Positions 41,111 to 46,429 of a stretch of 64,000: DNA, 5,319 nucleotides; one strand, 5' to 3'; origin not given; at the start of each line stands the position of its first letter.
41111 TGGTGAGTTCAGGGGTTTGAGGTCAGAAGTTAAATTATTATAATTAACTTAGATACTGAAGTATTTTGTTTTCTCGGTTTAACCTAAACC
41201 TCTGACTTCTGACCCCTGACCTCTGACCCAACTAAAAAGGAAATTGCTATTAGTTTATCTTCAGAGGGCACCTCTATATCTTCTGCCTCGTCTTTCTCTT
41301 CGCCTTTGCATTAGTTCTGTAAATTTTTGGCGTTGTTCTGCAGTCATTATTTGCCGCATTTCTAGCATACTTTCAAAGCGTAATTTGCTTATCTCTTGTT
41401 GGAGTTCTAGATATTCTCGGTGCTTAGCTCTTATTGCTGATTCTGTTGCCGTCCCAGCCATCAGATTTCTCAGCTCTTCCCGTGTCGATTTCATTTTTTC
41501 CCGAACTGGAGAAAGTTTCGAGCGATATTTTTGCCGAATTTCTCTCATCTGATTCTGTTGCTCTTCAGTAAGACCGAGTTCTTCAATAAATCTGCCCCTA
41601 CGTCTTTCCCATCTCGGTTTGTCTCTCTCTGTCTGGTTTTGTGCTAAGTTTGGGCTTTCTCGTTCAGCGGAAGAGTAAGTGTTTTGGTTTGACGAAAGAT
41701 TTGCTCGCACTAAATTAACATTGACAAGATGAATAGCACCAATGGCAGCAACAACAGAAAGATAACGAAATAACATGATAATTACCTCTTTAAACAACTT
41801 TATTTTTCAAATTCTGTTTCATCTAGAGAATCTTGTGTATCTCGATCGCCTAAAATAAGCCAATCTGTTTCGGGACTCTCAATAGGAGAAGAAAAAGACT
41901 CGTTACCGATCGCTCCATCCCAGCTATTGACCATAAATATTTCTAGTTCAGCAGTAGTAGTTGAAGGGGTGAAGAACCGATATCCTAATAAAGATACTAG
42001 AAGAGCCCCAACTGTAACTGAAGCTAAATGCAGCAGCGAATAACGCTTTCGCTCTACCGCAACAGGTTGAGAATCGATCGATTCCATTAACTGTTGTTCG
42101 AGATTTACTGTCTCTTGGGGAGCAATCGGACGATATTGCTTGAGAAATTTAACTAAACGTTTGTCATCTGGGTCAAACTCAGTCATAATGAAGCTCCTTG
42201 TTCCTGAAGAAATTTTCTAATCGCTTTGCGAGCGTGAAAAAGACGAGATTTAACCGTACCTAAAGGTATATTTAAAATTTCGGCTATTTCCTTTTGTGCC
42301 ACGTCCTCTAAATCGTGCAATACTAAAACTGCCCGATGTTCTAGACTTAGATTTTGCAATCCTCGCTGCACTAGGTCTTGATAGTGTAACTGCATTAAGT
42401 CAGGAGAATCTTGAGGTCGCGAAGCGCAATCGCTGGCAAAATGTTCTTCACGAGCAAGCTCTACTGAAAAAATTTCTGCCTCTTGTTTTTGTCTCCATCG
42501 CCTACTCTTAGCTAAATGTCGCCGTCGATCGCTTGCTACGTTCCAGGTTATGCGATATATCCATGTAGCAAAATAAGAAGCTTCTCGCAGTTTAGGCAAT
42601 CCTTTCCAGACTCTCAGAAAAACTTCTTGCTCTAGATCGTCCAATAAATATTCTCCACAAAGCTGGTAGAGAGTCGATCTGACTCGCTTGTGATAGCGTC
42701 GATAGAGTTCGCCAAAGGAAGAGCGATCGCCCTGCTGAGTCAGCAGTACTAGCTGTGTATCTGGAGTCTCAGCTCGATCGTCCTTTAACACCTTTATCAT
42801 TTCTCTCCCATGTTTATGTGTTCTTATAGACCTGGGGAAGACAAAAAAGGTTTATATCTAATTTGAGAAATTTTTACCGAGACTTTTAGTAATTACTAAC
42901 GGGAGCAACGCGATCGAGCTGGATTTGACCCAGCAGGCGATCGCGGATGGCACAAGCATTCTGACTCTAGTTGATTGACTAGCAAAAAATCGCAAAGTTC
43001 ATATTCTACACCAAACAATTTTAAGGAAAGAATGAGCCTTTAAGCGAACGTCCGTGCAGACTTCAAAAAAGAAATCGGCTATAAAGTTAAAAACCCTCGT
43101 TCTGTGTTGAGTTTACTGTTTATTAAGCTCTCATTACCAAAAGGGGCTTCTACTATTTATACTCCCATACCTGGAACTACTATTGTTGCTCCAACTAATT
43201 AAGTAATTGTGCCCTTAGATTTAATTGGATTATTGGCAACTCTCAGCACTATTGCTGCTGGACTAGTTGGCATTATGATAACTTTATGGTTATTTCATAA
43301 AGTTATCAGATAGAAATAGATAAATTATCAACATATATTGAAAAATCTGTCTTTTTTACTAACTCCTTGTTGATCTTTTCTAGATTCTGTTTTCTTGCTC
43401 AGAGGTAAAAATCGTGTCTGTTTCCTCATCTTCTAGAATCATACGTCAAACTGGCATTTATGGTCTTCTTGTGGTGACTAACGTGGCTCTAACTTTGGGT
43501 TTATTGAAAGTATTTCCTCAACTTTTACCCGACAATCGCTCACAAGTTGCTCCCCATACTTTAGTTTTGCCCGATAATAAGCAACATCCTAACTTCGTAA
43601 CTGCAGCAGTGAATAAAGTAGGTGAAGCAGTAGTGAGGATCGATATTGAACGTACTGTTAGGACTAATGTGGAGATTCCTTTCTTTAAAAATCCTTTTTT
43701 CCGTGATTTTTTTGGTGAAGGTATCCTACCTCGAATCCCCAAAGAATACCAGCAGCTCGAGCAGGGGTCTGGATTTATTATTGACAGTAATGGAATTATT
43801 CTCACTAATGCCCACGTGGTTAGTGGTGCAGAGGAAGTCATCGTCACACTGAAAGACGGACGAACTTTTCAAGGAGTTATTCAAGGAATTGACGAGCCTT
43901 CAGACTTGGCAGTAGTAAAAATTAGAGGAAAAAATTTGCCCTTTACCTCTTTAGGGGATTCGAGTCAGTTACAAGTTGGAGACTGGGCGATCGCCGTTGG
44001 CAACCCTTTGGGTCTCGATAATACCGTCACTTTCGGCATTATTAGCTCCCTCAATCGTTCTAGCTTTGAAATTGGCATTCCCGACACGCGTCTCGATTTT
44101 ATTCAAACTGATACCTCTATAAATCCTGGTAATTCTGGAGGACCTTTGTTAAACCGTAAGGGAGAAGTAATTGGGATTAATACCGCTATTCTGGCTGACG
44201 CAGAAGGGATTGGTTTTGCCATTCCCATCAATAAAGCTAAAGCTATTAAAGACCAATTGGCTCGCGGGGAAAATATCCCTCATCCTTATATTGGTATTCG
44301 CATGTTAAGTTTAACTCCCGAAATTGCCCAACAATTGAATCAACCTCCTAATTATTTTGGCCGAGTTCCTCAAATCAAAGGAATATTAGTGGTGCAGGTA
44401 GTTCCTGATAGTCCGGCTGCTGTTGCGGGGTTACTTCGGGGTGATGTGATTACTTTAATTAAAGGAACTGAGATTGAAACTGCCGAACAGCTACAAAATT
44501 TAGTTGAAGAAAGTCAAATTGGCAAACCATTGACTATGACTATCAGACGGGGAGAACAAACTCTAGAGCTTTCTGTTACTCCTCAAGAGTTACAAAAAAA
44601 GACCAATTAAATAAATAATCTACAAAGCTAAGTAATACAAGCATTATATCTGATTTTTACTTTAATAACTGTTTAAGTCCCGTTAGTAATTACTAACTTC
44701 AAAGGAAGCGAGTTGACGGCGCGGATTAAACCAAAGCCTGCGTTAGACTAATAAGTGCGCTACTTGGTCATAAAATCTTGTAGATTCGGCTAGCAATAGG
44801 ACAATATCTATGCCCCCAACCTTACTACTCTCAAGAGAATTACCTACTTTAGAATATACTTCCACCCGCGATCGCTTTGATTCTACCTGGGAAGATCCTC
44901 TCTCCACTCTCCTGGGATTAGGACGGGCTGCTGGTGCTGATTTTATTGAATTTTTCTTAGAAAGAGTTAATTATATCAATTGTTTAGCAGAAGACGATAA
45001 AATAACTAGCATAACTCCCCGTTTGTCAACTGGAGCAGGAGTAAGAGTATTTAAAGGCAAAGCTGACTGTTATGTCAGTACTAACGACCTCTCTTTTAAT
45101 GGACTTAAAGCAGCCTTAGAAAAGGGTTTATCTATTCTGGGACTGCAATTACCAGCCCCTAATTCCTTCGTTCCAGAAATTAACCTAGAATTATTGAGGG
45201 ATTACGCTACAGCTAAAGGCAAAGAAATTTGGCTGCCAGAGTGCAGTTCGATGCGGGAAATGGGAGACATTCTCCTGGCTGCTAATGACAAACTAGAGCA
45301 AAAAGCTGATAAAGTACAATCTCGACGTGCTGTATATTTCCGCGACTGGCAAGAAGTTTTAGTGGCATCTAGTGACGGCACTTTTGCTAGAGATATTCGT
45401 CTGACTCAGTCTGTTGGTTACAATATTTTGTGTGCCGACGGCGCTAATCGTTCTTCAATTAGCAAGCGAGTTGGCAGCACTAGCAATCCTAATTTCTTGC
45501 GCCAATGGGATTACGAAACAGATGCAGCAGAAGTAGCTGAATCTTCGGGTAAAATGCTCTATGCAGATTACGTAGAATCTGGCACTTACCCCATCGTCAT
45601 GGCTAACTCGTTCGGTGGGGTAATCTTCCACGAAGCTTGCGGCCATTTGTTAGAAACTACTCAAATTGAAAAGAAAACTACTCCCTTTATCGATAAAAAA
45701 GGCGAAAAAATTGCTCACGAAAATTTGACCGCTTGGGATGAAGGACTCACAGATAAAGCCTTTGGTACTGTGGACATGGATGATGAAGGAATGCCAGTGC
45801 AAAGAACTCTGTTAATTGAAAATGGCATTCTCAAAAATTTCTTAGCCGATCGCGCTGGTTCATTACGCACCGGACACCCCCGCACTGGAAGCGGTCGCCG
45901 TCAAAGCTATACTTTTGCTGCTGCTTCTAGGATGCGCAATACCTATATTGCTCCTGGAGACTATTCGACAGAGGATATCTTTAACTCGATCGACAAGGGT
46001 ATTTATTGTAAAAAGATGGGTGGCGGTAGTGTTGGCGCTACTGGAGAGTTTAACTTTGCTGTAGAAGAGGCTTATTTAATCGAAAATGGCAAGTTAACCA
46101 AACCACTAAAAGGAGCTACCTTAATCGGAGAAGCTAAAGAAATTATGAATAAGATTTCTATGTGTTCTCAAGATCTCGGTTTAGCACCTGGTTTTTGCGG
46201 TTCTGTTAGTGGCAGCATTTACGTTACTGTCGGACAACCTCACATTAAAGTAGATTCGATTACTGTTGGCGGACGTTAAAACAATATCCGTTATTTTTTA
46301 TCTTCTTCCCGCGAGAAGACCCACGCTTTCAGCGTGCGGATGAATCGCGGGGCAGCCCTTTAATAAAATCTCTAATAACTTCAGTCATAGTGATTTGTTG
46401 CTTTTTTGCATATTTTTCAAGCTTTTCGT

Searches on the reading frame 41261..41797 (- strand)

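Call 43: search_protein_families(library=pfam, proteins=[window:41261-41797:-], max_evalue=0.001)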
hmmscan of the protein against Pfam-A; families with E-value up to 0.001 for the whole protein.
window:41261-41797:- (178 aa): 2 families
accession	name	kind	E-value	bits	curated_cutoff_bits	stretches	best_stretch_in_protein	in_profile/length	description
PF07813.17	LTXXQ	-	8.8e-15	55.7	24.3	1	67-163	6-100/100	LTXXQ motif family protein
PF13801.11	Metal_resist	-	1.3e-09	38.7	29.2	1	67-158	33-125/125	Heavy-metal resistance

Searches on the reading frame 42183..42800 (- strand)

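Call 43: search_protein_families(library=pfam, proteins=[window:42183-42800:-], max_evalue=0.001)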
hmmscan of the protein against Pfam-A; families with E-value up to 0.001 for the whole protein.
window:42183-42800:- (205 aa): 4 families
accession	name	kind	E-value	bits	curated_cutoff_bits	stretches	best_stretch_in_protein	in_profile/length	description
PF08281.18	Sigma70_r4_2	-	2.7e-14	53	25.7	1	143-194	3-54/54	Sigma-70, region 4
PF04542.20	Sigma70_r2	-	6e-14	52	24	1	32-96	1-68/71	Sigma-70 region 2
PF04545.22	Sigma70_r4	-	1.6e-11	44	24.1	1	148-196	2-50/50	Sigma-70, region 4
PF07638.17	Sigma70_ECF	-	0.00019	21.8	21.1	1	15-196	5-181/185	ECF sigma factor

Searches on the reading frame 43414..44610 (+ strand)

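Call 98: search_protein_families(library=pfam, proteins=[window:43414-44610:+], max_evalue=0.001)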
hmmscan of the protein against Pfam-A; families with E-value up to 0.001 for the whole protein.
window:43414-44610:+ (398 aa): 6 families
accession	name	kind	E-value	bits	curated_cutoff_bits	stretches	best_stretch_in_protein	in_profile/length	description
PF13365.12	Trypsin_2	-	6.2e-36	124.7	27.6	1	118-255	1-144/144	Trypsin-like peptidase domain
PF00089.32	Trypsin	-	1.5e-19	71.2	20.6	1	119-276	28-217/220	Trypsin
PF13180.12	PDZ_2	-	5e-14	52.8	27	1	291-388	1-78/80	PDZ domain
PF17820.7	PDZ_6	-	1.5e-10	41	27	1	326-379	2-54/54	PDZ domain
PF00595.29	PDZ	-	1.5e-06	28.9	23.2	1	321-378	24-81/81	PDZ domain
PF10459.15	Peptidase_S46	-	1.6e-05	24.3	22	0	222-256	617-650/698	Peptidase S46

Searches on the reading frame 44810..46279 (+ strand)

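Call 98: search_protein_families(library=pfam, proteins=[window:44810-46279:+], max_evalue=0.001)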
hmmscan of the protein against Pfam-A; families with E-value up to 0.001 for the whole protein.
window:44810-46279:+ (489 aa): 3 families
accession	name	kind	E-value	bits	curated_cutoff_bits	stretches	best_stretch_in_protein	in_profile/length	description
PF19289.4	PmbA_TldD_3rd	-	5.6e-61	205.9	22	1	257-488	1-220/220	PmbA/TldA metallopeptidase C-terminal domain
PF01523.21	PmbA_TldD_1st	-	2.5e-08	34.4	20.9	1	47-108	2-63/65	PmbA/TldA metallopeptidase domain 1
PF19290.4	PmbA_TldD_2nd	-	6.3e-07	30.3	20.9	1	153-245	13-104/109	PmbA/TldA metallopeptidase central domain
